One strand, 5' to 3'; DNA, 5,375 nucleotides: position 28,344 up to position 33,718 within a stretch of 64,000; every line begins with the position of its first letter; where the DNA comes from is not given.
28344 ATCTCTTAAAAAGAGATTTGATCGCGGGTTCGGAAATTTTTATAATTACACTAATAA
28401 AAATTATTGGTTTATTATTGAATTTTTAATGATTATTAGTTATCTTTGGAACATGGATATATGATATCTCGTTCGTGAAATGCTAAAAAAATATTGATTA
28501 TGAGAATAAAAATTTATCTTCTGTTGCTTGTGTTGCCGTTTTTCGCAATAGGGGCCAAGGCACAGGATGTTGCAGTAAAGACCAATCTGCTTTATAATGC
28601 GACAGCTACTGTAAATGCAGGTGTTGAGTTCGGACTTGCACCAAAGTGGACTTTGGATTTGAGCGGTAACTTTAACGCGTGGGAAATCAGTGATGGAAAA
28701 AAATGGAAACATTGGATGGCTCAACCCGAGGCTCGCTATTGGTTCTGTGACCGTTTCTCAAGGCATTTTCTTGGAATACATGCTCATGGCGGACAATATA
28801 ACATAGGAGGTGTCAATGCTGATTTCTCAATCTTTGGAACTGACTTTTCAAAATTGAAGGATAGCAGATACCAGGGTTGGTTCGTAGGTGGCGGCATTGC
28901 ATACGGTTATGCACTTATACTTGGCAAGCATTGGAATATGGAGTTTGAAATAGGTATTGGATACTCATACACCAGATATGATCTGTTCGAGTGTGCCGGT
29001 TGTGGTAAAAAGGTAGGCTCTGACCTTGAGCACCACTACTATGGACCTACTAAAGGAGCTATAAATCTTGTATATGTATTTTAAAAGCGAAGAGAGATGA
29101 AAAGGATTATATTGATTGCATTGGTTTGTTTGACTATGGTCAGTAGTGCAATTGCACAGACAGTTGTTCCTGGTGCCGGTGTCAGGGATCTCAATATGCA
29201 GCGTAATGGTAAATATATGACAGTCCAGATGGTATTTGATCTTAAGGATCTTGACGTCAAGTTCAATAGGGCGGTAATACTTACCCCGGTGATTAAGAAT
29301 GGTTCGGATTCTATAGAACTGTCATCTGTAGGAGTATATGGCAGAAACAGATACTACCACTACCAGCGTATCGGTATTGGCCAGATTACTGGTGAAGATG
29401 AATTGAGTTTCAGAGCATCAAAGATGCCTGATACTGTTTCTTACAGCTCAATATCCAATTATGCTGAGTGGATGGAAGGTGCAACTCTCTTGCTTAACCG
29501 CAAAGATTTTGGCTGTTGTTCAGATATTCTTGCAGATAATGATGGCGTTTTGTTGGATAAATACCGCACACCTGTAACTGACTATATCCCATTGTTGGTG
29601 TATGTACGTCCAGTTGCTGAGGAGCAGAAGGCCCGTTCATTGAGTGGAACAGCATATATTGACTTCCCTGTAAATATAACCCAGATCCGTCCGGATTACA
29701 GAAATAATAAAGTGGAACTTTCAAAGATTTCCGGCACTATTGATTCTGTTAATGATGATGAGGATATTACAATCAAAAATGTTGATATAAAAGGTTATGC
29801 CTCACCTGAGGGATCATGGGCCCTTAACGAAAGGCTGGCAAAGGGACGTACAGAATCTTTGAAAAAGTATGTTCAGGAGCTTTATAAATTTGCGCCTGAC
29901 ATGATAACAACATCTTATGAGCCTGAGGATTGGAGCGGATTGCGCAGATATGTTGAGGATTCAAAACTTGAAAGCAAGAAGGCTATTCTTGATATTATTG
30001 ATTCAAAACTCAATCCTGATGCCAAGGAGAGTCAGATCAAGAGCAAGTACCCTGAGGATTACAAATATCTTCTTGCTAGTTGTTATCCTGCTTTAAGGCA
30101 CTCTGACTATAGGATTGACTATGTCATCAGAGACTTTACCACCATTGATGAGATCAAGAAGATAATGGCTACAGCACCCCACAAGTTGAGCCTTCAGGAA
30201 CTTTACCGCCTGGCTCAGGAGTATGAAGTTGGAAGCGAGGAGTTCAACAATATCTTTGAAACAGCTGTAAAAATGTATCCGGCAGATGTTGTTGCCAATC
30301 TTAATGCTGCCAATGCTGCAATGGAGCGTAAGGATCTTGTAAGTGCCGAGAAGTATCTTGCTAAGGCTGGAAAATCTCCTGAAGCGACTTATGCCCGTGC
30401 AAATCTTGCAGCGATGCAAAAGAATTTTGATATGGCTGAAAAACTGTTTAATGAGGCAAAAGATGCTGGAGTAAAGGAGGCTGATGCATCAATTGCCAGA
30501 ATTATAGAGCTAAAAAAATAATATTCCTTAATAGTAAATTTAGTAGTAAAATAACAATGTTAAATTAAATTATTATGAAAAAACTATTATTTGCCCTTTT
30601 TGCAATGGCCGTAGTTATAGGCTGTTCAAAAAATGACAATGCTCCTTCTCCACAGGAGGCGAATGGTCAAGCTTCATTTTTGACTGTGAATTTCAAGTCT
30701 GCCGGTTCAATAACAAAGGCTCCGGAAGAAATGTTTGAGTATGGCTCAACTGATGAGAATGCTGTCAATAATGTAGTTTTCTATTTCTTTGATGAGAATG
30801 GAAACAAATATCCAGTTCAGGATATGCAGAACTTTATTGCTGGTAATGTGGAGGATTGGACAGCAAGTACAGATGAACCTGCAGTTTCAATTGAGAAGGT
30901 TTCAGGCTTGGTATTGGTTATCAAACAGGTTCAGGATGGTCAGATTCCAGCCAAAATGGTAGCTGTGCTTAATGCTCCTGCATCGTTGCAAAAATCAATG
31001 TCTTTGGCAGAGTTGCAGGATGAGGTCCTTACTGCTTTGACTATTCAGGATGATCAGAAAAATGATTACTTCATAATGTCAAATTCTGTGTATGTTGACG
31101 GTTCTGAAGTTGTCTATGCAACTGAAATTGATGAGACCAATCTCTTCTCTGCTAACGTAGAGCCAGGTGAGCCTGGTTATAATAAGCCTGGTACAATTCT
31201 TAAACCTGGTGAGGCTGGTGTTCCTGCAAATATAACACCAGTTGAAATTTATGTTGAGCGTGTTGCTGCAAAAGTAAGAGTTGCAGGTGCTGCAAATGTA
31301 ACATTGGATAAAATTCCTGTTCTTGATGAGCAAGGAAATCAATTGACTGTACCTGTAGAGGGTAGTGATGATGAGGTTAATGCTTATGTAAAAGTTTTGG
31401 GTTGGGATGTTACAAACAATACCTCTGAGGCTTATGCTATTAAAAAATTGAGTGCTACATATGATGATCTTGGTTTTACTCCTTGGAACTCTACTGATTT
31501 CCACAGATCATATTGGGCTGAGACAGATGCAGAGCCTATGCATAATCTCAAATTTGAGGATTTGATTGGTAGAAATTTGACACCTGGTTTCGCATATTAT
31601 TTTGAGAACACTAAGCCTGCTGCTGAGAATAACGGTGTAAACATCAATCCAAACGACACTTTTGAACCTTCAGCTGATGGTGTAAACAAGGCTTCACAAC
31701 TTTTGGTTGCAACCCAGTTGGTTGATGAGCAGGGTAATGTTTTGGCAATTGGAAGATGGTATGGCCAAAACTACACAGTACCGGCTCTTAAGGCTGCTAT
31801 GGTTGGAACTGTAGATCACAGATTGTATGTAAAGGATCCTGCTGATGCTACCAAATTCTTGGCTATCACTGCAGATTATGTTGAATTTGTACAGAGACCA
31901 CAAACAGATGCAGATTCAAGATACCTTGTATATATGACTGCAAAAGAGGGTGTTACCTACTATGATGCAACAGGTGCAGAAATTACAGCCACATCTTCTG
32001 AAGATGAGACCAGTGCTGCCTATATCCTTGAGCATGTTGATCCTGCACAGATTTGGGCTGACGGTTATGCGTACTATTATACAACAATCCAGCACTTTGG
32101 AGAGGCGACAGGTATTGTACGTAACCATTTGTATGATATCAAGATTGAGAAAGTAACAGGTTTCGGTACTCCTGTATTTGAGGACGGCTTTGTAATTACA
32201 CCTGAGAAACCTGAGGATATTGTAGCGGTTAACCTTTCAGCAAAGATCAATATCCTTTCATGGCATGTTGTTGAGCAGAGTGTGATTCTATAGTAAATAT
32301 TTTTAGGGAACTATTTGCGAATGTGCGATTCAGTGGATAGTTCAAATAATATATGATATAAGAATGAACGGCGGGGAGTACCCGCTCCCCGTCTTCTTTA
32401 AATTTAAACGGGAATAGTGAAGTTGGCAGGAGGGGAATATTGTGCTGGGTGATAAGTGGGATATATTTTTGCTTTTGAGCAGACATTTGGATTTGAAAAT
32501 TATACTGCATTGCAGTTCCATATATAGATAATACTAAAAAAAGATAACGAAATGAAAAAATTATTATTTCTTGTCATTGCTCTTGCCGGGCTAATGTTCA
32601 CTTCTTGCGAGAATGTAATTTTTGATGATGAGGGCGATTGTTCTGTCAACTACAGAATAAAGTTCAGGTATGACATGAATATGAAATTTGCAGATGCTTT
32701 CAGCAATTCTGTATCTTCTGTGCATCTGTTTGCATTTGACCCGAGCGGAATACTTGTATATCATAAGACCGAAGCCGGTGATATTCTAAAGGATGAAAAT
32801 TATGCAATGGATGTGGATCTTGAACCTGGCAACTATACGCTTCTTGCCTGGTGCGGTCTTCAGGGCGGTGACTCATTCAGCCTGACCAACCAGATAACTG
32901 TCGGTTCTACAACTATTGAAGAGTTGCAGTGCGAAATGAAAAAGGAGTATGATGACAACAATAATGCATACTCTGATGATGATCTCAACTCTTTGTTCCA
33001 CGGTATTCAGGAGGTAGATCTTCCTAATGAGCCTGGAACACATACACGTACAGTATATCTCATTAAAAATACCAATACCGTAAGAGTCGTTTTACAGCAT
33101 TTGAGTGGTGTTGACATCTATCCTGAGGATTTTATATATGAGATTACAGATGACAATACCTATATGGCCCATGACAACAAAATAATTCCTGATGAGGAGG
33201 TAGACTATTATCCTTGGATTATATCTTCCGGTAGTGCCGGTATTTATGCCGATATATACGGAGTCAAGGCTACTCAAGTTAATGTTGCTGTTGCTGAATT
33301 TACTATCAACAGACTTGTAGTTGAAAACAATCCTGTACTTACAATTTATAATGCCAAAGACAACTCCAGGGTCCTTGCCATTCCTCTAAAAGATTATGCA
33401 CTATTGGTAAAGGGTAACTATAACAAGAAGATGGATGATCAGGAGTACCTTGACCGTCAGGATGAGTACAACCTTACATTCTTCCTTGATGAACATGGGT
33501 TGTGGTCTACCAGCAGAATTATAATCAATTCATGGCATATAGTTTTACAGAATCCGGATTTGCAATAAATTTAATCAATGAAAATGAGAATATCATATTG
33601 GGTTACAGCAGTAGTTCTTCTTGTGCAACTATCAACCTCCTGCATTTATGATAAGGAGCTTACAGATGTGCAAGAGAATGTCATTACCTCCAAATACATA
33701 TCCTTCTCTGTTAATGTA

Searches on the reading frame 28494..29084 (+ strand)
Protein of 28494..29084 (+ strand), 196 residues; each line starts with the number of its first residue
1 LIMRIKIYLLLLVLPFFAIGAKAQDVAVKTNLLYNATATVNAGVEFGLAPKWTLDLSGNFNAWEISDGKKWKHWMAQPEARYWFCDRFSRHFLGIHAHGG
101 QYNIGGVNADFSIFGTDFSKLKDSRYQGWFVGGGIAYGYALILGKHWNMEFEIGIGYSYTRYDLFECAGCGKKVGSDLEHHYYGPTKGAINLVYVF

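Call 5: search_protein_families(library=pfam, proteins=[window:28494-29084:+], max_evalue=0.01)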
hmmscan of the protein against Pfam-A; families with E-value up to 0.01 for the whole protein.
window:28494-29084:+ (196 aa): 2 families
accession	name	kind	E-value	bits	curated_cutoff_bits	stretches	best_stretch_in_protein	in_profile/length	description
PF12099.14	DUF3575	-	1.5e-76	256.1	21.1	1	11-196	3-177/177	Protein of unknown function (DUF3575)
PF03797.25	Autotransporter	-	0.00076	19.7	26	0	102-169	89-156/255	Autotransporter beta-domain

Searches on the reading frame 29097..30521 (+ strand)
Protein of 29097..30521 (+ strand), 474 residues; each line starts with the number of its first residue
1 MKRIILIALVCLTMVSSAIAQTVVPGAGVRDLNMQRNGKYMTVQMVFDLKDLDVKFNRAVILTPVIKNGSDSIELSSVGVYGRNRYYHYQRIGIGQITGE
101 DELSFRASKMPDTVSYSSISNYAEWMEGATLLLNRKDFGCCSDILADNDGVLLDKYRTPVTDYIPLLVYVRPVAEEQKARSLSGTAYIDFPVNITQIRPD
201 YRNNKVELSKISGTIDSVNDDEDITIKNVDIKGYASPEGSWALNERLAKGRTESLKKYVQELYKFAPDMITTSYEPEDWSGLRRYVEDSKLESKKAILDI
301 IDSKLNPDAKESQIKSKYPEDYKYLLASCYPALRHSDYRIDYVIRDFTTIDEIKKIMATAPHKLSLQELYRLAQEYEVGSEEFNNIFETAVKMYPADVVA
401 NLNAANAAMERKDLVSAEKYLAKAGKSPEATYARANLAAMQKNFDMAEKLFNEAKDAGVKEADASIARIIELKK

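Call 5: search_protein_families(library=pfam, proteins=[window:29097-30521:+], max_evalue=0.01)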
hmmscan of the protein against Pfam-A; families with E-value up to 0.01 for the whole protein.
window:29097-30521:+ (474 aa): 6 families
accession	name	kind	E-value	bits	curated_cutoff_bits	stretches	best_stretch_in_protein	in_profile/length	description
PF12984.12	DUF3868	-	9.3e-09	35.8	27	1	5-91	7-89/105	Domain of unknown function (DUF3868)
PF13432.12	TPR_16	-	3.4e-05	24.6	32.7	0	387-428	20-62/65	Tetratricopeptide repeat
PF14559.12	TPR_19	-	7.8e-05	23.4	25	1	385-424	12-51/68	Tetratricopeptide repeat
PF13431.12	TPR_17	-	0.008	16.8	24.4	0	418-448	3-33/34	Tetratricopeptide repeat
PF07719.23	TPR_2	-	0.0097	16.4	27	0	428-454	1-27/34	Tetratricopeptide repeat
PF00691.25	OmpA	-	0.0098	16.7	27.2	0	209-274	18-78/98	OmpA family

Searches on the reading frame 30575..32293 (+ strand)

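Call 43: search_protein_families(library=pfam, proteins=[window:30575-32293:+], max_evalue=0.0001)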
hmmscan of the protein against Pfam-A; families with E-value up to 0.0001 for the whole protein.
window:30575-32293:+ (572 aa): 1 family
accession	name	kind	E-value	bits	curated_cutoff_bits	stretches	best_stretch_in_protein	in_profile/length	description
PF15495.12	Fimbrillin_C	-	2.5e-10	41.1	27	1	494-568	3-83/84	Major fimbrial subunit protein type IV, Fimbrillin, C-terminal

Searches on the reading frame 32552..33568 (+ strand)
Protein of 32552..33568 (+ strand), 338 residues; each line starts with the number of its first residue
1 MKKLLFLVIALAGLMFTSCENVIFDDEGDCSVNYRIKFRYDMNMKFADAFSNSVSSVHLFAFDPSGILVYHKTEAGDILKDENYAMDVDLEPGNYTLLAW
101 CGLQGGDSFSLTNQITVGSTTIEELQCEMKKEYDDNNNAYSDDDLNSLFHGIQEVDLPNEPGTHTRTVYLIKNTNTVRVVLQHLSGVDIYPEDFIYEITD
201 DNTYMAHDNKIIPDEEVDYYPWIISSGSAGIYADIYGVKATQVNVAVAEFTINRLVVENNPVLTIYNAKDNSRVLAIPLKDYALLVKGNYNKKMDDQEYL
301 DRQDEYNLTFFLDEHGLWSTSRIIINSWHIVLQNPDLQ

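Call 43: search_protein_families(library=pfam, proteins=[window:32552-33568:+], max_evalue=0.0001)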
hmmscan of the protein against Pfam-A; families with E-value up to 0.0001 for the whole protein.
window:32552-33568:+ (338 aa): 1 family
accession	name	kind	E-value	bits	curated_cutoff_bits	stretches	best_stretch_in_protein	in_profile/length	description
PF08842.16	Mfa2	-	9.4e-67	225.9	21.2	1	27-334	2-277/277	Fimbrillin-A associated anchor proteins Mfa1 and Mfa2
